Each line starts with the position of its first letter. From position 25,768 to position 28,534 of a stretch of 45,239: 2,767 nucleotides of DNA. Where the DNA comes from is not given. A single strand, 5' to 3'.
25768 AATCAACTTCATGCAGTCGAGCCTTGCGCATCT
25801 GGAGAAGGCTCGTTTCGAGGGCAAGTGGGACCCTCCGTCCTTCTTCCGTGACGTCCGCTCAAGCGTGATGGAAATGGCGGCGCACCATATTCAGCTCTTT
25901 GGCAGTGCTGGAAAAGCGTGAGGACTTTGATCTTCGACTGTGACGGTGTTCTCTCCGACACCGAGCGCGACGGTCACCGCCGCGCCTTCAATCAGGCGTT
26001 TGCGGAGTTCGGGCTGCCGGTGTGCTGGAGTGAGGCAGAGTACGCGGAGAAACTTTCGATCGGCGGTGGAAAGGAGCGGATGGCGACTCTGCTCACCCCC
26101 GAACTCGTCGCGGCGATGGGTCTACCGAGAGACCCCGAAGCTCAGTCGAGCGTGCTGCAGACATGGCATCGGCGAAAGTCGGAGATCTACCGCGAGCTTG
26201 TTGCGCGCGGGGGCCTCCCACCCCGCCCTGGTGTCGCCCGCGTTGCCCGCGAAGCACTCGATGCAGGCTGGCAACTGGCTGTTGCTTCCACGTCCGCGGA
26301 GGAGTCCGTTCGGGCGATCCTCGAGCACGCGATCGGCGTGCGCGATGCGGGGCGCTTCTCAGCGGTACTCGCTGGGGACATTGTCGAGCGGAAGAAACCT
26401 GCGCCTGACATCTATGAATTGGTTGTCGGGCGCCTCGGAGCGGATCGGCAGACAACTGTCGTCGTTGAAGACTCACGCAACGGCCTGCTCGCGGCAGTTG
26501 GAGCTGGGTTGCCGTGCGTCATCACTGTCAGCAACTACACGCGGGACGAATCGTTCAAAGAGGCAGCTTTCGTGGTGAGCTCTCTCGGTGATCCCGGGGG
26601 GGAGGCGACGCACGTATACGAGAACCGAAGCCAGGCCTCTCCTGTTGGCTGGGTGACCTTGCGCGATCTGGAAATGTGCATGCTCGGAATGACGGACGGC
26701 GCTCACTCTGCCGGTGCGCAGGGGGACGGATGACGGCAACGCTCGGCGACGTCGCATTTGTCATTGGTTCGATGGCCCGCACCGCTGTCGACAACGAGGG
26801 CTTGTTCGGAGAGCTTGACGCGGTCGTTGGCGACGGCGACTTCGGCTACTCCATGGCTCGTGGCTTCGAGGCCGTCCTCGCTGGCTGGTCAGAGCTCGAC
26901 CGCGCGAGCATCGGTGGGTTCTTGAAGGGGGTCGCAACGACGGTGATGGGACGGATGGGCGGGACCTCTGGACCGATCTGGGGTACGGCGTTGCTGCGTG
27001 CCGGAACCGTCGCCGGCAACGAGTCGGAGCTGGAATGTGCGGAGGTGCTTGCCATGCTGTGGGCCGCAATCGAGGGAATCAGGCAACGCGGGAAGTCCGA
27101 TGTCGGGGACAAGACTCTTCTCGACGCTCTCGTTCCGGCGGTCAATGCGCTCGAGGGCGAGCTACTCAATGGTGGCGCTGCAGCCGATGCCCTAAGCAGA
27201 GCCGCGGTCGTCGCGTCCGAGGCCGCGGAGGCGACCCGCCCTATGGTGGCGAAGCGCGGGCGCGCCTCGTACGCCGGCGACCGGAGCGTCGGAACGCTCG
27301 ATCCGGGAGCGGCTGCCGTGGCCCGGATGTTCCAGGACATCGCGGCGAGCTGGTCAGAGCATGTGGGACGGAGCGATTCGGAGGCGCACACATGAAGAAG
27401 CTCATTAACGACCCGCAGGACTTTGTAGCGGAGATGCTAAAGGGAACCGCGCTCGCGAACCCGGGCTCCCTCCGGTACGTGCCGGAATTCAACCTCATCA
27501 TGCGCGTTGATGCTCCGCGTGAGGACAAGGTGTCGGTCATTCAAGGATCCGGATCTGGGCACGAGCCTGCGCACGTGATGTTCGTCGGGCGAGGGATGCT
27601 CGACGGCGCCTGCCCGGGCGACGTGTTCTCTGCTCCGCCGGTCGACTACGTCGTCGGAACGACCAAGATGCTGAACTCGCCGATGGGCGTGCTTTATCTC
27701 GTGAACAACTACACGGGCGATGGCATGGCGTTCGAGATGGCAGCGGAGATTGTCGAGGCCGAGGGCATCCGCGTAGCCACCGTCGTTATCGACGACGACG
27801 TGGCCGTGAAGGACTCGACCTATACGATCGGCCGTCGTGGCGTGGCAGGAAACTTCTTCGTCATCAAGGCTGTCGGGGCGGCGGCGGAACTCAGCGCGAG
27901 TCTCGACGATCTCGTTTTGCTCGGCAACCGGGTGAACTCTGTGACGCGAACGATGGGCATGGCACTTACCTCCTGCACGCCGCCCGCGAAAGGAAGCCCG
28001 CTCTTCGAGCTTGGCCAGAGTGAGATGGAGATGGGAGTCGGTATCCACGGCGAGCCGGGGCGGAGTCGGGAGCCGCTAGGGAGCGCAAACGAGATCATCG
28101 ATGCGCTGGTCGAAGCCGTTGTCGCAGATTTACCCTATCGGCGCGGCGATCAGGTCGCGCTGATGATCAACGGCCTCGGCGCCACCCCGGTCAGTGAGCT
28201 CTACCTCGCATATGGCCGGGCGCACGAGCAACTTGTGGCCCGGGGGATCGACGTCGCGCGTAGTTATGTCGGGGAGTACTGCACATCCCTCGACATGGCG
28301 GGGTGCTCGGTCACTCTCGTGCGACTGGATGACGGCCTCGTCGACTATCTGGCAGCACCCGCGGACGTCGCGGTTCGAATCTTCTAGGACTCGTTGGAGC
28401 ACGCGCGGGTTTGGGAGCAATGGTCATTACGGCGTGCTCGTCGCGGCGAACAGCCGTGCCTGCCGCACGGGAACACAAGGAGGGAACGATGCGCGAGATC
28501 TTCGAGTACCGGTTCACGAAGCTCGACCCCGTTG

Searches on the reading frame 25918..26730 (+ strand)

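Call 6: search_protein_families(library=pfam, proteins=[window:25918-26730:+], max_evalue=0.01)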
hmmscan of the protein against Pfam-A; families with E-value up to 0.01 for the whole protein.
window:25918-26730:+ (271 aa): 4 families
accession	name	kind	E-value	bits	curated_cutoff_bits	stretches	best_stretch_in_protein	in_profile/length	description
PF00702.32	Hydrolase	-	1.1e-25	91.6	26.4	1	1-197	1-191/191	haloacid dehalogenase-like hydrolase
PF13419.12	HAD_2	-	6.3e-19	69.2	23.8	1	4-201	1-176/178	Haloacid dehalogenase-like hydrolase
PF13242.12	Hydrolase_like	-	3.7e-05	24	22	1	159-225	3-74/75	HAD-hyrolase-like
PF12710.13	HAD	-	0.0085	17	27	0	23-157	17-134/189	haloacid dehalogenase-like hydrolase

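Call 8: search_protein_families(library=ncbifam, proteins=[window:25918-26730:+], max_evalue=0.01)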
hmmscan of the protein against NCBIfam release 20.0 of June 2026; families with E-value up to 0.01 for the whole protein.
window:25918-26730:+ (271 aa): 26 families (the best 25 are shown)
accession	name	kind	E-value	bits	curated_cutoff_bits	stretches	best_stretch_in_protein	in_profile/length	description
TIGR02009.1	PGMB-YQAB-SF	subfamily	8.5e-22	78.2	153.35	1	2-201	2-184/186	beta-phosphoglucomutase family hydrolase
NF009697.0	PRK13222.1-4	equivalog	2.3e-16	59.8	327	1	1-213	7-203/232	phosphoglycolate phosphatase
TIGR01449.2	PGP_bact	equivalog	3.8e-16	59.3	180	1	5-215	2-196/213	phosphoglycolate phosphatase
TIGR01990.1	bPGM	equivalog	3.5e-14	53.2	189.4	1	1-199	1-182/187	beta-phosphoglucomutase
TIGR01509.1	HAD-SF-IA-v3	subfamily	4e-14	53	29.4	1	83-202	47-153/154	HAD-IA family hydrolase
NF008000.0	PRK10725.1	equivalog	4.3e-14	53.1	215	2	120-201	105-183/188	fructose-1-phosphate/6-phosphogluconate phosphatase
NF009695.0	PRK13222.1-2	equivalog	2e-13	50.3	225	1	2-214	7-204/226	phosphoglycolate phosphatase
NF008087.0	PRK10826.1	equivalog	1.5e-12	47.6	191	1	102-217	93-206/222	hexitol phosphatase HxpB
NF046057.1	bifunc_MtlD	equivalog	8.9e-12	44.2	800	1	84-202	75-190/683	bifunctional mannitol-1-phosphate dehydrogenase/phosphatase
NF009694.0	PRK13222.1-1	equivalog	2.5e-11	43.4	415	1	2-212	8-219/252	phosphoglycolate phosphatase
TIGR01454.1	AHBA_synth_RP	hypoth_equivalog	2.6e-09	37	246.65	1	5-208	2-179/205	AHBA synthesis associated protein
NF053653.1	InDiPhoBT2121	equivalog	1.9e-08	34.2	245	1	2-201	2-184/216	inorganic diphosphatase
NF008610.0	PRK11587.1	equivalog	4.2e-08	32.8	282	1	151-224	129-201/219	sugar phosphatase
TIGR03351.1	PhnX-like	hypoth_equivalog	1.2e-07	31.9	218.9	1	21-209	20-195/220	phosphonatase-like hydrolase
NF009698.0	PRK13223.1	equivalog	1.1e-06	28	466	1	104-213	104-210/272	phosphoglycolate phosphatase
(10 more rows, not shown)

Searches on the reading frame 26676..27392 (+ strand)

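Call 6: search_protein_families(library=pfam, proteins=[window:26676-27392:+], max_evalue=0.01)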
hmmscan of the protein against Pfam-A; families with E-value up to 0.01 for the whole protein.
window:26676-27392:+ (239 aa): 1 family
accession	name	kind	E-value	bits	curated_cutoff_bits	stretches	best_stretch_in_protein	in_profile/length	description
PF02734.22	Dak2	-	4.1e-47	160.7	27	1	51-223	2-173/174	DAK2 domain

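Call 29: search_protein_families(library=ncbifam, proteins=[window:26676-27392:+], max_evalue=0.00001)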
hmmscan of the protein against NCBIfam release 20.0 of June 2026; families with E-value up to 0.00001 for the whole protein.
window:26676-27392:+ (239 aa): 3 families
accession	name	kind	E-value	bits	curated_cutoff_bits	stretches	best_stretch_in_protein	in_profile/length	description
NF011049.0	PRK14479.1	subfamily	5e-55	187.1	492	1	21-225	359-565/568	dihydroxyacetone kinase family protein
TIGR02365.1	dha_L_ycgS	equivalog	5.5e-50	169.8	138.3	1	32-223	7-195/196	dihydroxyacetone kinase subunit DhaL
TIGR02361.1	dak_ATP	equivalog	7.2e-30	104.1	574.95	1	23-222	382-582/583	glycerone kinase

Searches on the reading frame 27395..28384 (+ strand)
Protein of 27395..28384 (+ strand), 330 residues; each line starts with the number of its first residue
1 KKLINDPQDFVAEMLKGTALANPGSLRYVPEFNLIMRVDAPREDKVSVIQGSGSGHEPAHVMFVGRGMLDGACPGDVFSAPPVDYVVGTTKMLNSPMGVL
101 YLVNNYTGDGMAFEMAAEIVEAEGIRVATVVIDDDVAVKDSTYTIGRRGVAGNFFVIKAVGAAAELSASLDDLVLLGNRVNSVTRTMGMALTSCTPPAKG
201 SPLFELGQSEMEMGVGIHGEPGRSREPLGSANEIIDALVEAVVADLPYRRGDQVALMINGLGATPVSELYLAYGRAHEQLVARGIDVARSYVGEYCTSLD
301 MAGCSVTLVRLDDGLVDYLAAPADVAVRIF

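Call 29: search_protein_families(library=ncbifam, proteins=[window:27395-28384:+], max_evalue=0.00001)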
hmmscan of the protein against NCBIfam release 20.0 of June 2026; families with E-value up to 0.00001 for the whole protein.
window:27395-28384:+ (330 aa): 4 families
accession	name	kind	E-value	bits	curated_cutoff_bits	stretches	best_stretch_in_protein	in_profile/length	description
TIGR02363.1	dhaK1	equivalog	3.7e-123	410.8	406.25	1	1-324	2-325/329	dihydroxyacetone kinase subunit DhaK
NF011049.0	PRK14479.1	subfamily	1.2e-121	407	492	1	1-325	2-324/568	dihydroxyacetone kinase family protein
TIGR02361.1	dak_ATP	equivalog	1.9e-83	281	574.95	1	1-326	1-341/583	glycerone kinase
TIGR02362.1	dhaK1b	equivalog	6.4e-71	239.1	413.25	1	2-326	1-324/326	DhaKLM operon coactivator DhaQ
